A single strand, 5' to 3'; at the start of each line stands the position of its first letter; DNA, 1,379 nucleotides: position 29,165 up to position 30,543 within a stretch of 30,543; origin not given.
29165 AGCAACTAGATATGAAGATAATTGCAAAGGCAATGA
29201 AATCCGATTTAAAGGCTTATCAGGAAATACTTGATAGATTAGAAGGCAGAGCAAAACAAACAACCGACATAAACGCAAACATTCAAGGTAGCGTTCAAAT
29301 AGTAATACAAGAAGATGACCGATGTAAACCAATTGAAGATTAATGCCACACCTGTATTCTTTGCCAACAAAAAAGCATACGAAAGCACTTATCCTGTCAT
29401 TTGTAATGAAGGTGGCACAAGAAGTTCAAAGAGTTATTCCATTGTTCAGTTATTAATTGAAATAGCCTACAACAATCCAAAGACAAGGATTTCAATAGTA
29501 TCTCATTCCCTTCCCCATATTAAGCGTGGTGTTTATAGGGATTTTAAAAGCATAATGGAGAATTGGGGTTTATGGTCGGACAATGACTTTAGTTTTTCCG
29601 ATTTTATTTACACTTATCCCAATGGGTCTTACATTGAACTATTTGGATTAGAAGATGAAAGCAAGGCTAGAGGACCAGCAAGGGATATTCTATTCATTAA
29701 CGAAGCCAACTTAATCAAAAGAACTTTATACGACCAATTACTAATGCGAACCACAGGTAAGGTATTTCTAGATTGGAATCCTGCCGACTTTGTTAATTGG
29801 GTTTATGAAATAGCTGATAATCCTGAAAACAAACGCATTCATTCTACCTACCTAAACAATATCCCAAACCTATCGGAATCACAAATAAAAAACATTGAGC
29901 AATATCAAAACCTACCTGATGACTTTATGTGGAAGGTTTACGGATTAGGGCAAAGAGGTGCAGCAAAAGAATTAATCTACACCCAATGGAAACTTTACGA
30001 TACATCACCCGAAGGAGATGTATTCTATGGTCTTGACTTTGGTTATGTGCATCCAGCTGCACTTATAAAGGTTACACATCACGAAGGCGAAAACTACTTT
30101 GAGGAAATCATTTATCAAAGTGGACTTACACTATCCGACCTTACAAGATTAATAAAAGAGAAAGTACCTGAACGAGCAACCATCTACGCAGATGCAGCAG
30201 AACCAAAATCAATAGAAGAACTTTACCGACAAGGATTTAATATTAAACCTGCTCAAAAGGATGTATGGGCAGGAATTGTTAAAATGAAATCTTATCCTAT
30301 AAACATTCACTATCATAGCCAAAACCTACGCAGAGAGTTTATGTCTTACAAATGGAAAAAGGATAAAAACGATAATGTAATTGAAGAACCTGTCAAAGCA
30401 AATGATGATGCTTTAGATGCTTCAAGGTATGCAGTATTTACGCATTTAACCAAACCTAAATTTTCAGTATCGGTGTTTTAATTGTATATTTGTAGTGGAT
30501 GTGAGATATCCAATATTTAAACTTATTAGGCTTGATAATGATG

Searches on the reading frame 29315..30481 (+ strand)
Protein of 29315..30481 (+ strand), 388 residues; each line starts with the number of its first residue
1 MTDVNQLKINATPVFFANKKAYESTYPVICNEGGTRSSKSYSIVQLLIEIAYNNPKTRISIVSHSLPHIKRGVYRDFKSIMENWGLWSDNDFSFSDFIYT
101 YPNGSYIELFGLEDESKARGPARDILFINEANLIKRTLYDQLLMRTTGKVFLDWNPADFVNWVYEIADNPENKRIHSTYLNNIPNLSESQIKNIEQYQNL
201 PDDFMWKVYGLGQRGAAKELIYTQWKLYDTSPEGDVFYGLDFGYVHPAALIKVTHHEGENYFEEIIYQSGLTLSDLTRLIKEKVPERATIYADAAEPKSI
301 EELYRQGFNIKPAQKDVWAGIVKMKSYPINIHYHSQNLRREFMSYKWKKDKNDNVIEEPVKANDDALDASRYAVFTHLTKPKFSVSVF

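Call 15: search_protein_families(library=pfam, proteins=[window:29315-30481:+], max_evalue=0.01)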
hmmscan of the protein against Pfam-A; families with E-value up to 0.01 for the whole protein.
window:29315-30481:+ (388 aa): 2 families
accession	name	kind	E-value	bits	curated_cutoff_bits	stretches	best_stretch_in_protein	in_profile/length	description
PF04466.19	Terminase_3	-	6.8e-14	52.3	23.2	1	32-212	8-200/201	Phage terminase large subunit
PF17288.8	Terminase_3C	-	1.5e-11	45.3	26.7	1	251-374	14-153/155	Terminase RNAseH like domain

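Call 25: find_related_loci(query=window:29315-30481:+, collection=viral_contigs, flank=5500)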
Query window:29315-30481:+ (388 aa) in viral_contigs; peptide patterns used: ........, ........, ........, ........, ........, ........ (x = any residue, [..] = any of these).
539 stretches matched a pattern; 533 encode a relative of the query (tblastn E <= 1e-3); the best 80 are kept; 80 distinct loci.
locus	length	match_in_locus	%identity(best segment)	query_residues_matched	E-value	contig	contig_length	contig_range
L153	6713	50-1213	98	1-388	0e+0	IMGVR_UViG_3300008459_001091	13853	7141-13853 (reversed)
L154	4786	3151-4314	98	1-388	0e+0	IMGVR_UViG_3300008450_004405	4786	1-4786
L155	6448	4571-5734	98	1-388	0e+0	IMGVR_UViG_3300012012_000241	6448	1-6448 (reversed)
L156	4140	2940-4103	98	1-388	0e+0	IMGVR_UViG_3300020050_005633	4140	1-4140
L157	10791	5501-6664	97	1-388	0e+0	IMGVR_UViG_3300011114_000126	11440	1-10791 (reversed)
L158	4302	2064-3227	97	1-388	0e+0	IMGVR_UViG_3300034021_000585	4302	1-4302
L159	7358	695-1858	97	1-388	0e+0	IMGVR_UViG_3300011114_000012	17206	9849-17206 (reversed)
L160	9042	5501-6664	97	1-388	0e+0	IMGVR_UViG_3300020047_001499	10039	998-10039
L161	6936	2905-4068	97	1-388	0e+0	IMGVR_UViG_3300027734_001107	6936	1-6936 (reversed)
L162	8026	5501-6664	97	1-388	0e+0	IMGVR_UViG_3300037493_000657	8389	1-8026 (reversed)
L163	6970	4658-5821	97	1-388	0e+0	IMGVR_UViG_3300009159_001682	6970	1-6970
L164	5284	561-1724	97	1-388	0e+0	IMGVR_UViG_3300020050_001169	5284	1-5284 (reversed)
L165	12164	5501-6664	97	1-388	0e+0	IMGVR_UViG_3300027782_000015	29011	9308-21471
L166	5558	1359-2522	97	1-388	0e+0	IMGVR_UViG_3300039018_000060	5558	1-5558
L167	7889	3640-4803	97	1-388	0e+0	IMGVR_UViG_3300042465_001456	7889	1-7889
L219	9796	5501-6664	96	1-388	0e+0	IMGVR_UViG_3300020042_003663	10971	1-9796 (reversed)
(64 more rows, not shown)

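Call 31: find_homologous_proteins(query=window:29315-30481:+, max_evalue=1e-20)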
Query window:29315-30481:+ (388 aa): 6452 proteins with E <= 1e-20 among 8000 candidates; the best 120 are listed.
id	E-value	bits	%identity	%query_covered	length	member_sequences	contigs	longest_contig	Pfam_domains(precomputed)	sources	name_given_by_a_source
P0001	7.2e-257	869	96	100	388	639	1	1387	PF17288.9,PF04466.20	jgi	jgi:phage terminase large subunit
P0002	3.6e-231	785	86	100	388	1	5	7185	PF17288.9,PF04466.20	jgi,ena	jgi:phage terminase large subunit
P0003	8.5e-231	784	86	100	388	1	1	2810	PF17288.9,PF04466.20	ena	-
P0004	2.0e-230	782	84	100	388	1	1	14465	PF17288.9,PF04466.20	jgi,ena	jgi:phage terminase large subunit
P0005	1.1e-229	780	84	100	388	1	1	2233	PF17288.9,PF04466.20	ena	-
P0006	1.4e-229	780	84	100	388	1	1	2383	PF17288.9,PF04466.20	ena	-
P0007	3.8e-229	778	84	100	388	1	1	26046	PF17288.9,PF04466.20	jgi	-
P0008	4.6e-229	778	84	100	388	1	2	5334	PF17288.9,PF04466.20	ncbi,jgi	jgi:phage terminase large subunit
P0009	7.5e-229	777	84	100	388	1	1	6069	PF17288.9,PF04466.20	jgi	-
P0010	7.5e-229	777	84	100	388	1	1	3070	PF17288.9,PF04466.20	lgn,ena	-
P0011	9.8e-229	777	84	100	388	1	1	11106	PF17288.9,PF04466.20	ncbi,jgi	jgi:phage terminase large subunit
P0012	1.2e-228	777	84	100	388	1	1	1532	PF17288.9,PF04466.20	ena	-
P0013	1.5e-228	776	84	100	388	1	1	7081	PF17288.9,PF04466.20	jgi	jgi:phage terminase large subunit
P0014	1.6e-228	776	85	100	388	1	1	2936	PF17288.9,PF04466.20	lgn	-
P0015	1.6e-228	776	84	100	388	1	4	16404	PF17288.9,PF04466.20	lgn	-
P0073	3.9e-227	772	83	100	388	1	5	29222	PF17288.9,PF04466.20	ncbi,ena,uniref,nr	ncbi:XtmB Phage terminase large subunit [uncultured Caudovirales phage]|uniref:XtmB Phage terminase 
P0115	1.0e-226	770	84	100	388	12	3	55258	PF17288.9,PF04466.20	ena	-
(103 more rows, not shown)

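Call 32: find_encoding_contigs(protein=P0115, flank=10000, max_places=3)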
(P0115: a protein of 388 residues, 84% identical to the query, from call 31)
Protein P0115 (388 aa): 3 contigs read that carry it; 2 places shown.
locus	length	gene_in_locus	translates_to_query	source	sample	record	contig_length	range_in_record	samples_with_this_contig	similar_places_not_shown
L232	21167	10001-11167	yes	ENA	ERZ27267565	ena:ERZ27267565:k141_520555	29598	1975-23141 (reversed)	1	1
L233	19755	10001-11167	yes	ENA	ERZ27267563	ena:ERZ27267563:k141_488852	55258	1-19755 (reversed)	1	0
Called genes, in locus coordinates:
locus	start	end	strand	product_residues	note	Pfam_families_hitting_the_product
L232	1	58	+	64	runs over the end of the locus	-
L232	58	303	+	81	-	-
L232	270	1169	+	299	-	-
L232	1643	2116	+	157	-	-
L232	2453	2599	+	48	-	-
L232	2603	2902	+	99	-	-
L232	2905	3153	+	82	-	-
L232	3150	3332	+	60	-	-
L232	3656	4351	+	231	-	PF03837:RecT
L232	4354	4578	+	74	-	-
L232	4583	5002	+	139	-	-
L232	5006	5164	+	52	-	-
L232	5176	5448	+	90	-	-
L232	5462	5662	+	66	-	PF14090:HTH_39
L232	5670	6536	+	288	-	PF14297:Lin1244_N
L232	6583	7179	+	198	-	-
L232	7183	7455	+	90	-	-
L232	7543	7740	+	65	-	-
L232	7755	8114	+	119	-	PF05766:NinG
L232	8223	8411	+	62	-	-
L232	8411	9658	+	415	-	PF02195:ParB_N (weak), PF01555:N6_N4_Mtase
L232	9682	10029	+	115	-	PF18932:DUF5681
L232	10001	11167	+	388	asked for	PF04466:Terminase_3, PF17288:Terminase_3C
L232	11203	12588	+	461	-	PF04860:Phage_portal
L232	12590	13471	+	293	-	PF04233:Phage_Mu_F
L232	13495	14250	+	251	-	PF04586:Peptidase_S78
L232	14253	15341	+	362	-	PF05065:Phage_capsid, PF25209:Phage_capsid_4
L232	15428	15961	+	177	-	PF05135:Phage_connect_1, PF24163:HCP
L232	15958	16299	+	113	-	PF05521:Phage_HCP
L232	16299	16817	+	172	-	PF04883:HK97-gp10_like (weak)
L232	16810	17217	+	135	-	-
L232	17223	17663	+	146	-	PF06199:Phage_tail_2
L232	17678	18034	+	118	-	-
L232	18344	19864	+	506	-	-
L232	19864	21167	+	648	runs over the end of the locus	-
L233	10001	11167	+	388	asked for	PF04466:Terminase_3, PF17288:Terminase_3C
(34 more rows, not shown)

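Call 33: find_encoding_contigs(protein=P0073, flank=6000, max_places=5)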
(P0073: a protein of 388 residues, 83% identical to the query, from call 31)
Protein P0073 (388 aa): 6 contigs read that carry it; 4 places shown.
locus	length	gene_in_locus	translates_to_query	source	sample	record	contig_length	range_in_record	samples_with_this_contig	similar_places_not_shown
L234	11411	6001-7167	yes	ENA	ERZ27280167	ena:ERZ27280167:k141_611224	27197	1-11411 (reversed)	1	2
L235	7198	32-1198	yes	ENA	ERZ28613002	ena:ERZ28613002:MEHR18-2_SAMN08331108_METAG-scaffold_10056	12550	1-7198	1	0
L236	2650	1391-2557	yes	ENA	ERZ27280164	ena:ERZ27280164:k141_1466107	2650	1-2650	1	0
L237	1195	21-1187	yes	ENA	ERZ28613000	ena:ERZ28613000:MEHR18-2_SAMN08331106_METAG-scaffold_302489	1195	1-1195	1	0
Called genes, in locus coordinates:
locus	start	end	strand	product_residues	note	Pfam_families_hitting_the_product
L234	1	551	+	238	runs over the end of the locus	PF03837:RecT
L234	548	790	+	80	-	-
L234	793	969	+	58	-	-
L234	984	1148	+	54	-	-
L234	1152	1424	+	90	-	-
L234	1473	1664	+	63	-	PF14090:HTH_39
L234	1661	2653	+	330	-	PF00145:DNA_methylase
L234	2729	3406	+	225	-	-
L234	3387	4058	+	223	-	-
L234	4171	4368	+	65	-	-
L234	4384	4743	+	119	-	PF05766:NinG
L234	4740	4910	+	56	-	-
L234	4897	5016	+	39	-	-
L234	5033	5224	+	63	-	-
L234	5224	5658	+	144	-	PF02195:ParB_N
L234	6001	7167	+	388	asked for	PF04466:Terminase_3, PF17288:Terminase_3C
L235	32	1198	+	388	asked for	PF04466:Terminase_3, PF17288:Terminase_3C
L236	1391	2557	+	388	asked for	PF04466:Terminase_3, PF17288:Terminase_3C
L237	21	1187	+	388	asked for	PF04466:Terminase_3, PF17288:Terminase_3C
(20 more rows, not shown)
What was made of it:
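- The wHTH gene is a conserved upstream neighbour (calls 15, 32, 33).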

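Call 44: search_dna_similar(query=window:29315-30481:+, collection=phages, mode=protein, max_rows=25)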
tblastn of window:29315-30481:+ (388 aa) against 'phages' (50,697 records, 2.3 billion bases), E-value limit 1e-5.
Records with a match: 1231; places in all: 1236; records where one place covers at least 80% of the query: 635.
Best place of each record, by identity: <60% 1231.
By first word of the organism name: Staphylococcus 180; Streptococcus 171; Salmonella 126; Bacteroides 97; Enterococcus 86; Flavobacterium 75; Clostridium 62; Acinetobacter 44; Klebsiella 34; Lactobacillus 32; and 63 more.
By host as written in the record: - 150; Staphylococcus aureus 57; Clostridium sporogenes ATCC-15579 30; Flavobacterium sp. LMO9 27; Enterococcus faecalis 25; Klebsiella pneumoniae 21; Acinetobacter baumannii 20; Flavobacterium sp. LMO6 19; and 476 more.
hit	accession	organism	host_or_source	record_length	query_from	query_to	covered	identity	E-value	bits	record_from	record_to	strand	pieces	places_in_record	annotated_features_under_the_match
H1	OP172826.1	Parabacteroides phage PM116P4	Parabacteroides merdae DA116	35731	9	386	97%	39.5%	4e-63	224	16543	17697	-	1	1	terminase large subunit | hypothetical protein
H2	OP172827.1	Parabacteroides phage PM116P5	Parabacteroides merdae DA116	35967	9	386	97%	39.5%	4e-63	224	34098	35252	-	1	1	terminase large subunit | hypothetical protein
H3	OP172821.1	Parabacteroides phage PM21P1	Parabacteroides merdae DA21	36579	9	386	97%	39.3%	1e-62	223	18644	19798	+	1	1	terminase large subunit | hypothetical protein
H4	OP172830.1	Parabacteroides phage PM682P3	Parabacteroides merdae DA682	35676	9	386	97%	39.3%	3e-62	221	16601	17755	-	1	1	terminase large subunit | hypothetical protein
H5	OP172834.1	Parabacteroides phage PM708P3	Parabacteroides merdae DA708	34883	9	386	97%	39.3%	4e-62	221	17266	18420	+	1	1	terminase large subunit | hypothetical protein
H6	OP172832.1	Parabacteroides phage PM682P6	Parabacteroides merdae DA682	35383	9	386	97%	39.3%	4e-62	221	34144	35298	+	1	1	terminase large subunit | hypothetical protein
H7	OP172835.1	Parabacteroides phage PM708P4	Parabacteroides merdae DA708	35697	9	386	97%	39.3%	7e-62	221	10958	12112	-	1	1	terminase large subunit | hypothetical protein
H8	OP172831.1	Parabacteroides phage PM682P4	Parabacteroides merdae DA682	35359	9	386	97%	39.0%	1e-61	220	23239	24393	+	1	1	terminase large subunit | hypothetical protein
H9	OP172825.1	Parabacteroides phage PM116P2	Parabacteroides merdae DA116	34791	9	386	97%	39.0%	1e-61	219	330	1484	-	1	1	terminase large subunit | hypothetical protein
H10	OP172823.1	Parabacteroides phage PM93P1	Parabacteroides merdae BSC93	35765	9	386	97%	39.0%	2e-61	219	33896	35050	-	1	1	terminase large subunit | hypothetical protein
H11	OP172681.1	Bacteroides phage BK687P1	Bacteroides ovatus DA687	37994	9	374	94%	38.6%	1e-56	206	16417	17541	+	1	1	terminase large subunit | hypothetical protein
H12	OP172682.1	Bacteroides phage BK687P2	Bacteroides ovatus DA687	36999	29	374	89%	39.4%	1e-57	208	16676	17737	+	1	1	terminase large subunit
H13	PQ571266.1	Bacteroides phage BKO1-1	Bacteroides koreensis HM3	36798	29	374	89%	39.2%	2e-57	208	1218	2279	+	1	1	terminase large subunit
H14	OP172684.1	Bacteroides phage BK687P4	Bacteroides ovatus DA687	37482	29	374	89%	39.2%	3e-57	207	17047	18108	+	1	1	terminase large subunit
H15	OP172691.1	Bacteroides phage BK745P1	Bacteroides ovatus DA745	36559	29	374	89%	39.2%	3e-57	207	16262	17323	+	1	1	terminase large subunit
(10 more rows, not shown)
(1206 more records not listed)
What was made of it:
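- Tried and rejected: The closest cultured TerL proteins, from Parabacteroides, Bacteroides and Flavobacterium phages, are 39% identical (call 44).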

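Call 58: search_protein_families(library=pfam, proteins=[L219:3535-4062:+, L219:3221-3418:+, L219:4034-4417:+, L219:677-1411:+, L219:2670-3224:+, L219:297-566:+], max_evalue=0.01)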
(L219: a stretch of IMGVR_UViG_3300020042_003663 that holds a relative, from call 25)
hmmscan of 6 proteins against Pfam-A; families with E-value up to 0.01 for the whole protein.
L219:3535-4062:+ (175 aa): 3 families
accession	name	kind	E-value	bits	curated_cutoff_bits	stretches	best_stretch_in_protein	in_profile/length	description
PF07463.16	NUMOD4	-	4.6e-09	36.8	23.4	1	3-58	1-48/49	NUMOD4 motif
PF13392.12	HNH_3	-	3.2e-08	33.5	24.8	1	65-108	3-46/46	HNH endonuclease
PF07453.19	NUMOD1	-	0.0092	16.6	22.8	0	126-147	3-24/37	NUMOD1 domain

L219:3221-3418:+ (65 aa): 0 families

L219:4034-4417:+ (127 aa): 1 family
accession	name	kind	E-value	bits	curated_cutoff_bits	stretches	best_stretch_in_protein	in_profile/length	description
PF05766.18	NinG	-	2.3e-36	125.9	25.4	1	8-127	66-184/193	Bacteriophage Lambda NinG protein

L219:677-1411:+ (244 aa): 1 family
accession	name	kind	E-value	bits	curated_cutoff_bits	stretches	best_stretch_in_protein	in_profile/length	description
PF14297.12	Lin1244_N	-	1.4e-09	39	25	1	7-88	1-93/95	Lin1244/Lin1753-like, N-terminal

L219:2670-3224:+ (184 aa): 0 families

L219:297-566:+ (89 aa): 0 families

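Call 79: find_related_loci(query=L232:5763-6536:+, collection=viral_contigs, flank=1500)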
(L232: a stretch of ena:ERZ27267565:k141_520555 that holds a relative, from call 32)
Query L232:5763-6536:+ (257 aa) in viral_contigs; peptide patterns used: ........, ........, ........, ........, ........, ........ (x = any residue, [..] = any of these).
76 stretches matched a pattern; 71 encode a relative of the query (tblastn E <= 1e-3); 70 distinct loci.
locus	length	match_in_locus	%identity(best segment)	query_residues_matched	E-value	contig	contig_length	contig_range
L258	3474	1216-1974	82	1-257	6e-142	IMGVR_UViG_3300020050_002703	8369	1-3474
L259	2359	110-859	80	1-250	9e-142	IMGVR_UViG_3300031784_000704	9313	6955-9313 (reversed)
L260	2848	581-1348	78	1-257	1e-139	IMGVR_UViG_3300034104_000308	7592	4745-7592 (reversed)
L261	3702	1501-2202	85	1-235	1e-135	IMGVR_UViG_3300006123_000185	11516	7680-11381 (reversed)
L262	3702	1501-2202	84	1-235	7e-133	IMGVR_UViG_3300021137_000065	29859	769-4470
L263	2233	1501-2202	84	1-235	2e-136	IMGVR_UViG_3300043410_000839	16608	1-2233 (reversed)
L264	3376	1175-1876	83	1-235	2e-133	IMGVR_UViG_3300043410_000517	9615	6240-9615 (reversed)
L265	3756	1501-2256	78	1-256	9e-132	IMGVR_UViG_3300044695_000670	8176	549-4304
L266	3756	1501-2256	75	1-255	6e-130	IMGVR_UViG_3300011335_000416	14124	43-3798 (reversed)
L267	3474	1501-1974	91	1-158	3e-97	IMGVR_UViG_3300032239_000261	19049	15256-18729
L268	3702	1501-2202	64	1-235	2e-96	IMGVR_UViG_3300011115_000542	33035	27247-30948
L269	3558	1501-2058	80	1-190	5e-96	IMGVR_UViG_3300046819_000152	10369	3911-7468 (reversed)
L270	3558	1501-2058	80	1-190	5e-96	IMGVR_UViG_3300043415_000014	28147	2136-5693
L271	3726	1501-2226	55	1-256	2e-83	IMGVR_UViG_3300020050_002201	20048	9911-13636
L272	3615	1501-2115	62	1-217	5e-83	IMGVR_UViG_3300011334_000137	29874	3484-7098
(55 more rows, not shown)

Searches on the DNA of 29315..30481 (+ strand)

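Call 83: search_rna_families(sources=[L268, L269, L272, L281, L291, L297, L303, L305, L317, L324, L261], threshold=evalue, max_evalue=1)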
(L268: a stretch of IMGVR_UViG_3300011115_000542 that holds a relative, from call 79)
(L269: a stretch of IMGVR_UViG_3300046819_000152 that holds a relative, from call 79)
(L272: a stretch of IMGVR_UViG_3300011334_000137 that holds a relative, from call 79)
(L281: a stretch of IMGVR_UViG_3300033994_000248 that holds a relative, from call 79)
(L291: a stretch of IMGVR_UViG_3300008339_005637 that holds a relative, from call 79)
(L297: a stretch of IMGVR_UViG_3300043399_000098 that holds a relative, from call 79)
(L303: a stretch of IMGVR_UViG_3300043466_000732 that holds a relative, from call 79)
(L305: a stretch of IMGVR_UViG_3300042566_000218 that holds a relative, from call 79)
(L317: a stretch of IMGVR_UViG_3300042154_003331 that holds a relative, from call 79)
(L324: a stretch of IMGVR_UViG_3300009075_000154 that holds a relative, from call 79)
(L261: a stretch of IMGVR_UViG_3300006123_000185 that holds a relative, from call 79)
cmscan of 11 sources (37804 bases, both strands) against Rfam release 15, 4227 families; matches with E-value up to 1: 0.
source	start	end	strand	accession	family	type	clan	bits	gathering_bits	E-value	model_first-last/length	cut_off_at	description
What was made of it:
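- On Any Rfam 15 family: No match in 11 loci carrying the other architectures (call 83).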
